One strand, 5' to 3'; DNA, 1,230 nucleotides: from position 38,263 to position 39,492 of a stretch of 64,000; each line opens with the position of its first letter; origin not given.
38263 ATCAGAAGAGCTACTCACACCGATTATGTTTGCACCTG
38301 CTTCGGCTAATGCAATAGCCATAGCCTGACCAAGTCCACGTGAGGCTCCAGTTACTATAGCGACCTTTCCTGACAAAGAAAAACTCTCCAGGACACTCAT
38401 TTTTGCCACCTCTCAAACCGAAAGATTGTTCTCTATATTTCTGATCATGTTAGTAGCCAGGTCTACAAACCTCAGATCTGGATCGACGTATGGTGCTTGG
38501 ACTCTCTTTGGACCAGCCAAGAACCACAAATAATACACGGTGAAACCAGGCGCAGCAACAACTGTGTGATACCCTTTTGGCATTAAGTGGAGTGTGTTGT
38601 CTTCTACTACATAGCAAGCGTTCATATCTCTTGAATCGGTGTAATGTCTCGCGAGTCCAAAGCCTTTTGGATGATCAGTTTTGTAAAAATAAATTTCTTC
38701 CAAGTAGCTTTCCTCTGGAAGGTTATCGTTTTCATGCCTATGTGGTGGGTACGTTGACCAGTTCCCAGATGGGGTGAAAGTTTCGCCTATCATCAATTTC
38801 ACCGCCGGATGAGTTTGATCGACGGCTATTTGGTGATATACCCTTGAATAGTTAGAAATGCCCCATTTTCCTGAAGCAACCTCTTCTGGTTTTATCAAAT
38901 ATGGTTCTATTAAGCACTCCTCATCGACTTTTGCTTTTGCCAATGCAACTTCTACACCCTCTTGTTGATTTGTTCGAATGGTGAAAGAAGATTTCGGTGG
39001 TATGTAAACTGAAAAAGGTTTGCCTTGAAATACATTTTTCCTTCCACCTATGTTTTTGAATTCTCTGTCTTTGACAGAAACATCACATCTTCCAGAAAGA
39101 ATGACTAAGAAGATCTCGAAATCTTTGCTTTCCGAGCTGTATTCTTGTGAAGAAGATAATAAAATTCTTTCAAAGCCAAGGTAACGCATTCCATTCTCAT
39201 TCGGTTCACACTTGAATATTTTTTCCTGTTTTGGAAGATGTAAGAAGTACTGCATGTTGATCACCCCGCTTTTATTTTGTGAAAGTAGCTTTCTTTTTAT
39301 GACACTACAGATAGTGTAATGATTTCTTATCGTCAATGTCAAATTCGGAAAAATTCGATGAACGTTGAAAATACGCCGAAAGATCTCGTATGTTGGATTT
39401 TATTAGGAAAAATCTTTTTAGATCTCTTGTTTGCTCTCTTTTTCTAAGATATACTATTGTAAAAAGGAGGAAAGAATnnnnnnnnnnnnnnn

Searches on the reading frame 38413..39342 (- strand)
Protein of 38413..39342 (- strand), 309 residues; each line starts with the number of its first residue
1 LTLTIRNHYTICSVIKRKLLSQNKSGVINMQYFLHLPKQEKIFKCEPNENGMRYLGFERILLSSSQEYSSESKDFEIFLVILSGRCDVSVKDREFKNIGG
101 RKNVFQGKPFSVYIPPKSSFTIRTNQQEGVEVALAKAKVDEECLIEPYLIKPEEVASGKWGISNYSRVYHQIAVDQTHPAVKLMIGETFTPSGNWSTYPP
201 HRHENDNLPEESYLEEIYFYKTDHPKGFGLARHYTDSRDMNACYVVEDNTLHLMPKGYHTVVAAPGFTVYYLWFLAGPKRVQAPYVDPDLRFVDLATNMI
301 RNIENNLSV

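Call 77: search_protein_families(library=ncbifam, proteins=[window:38413-39342:-], max_evalue=0.00001)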
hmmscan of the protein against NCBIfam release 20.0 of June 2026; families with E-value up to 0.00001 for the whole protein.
window:38413-39342:- (309 aa): 1 family
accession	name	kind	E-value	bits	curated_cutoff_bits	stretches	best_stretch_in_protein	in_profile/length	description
TIGR04378.1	myo_inos_iolB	equivalog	3.3e-70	236.4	205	1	45-293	3-246/247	5-deoxy-glucuronate isomerase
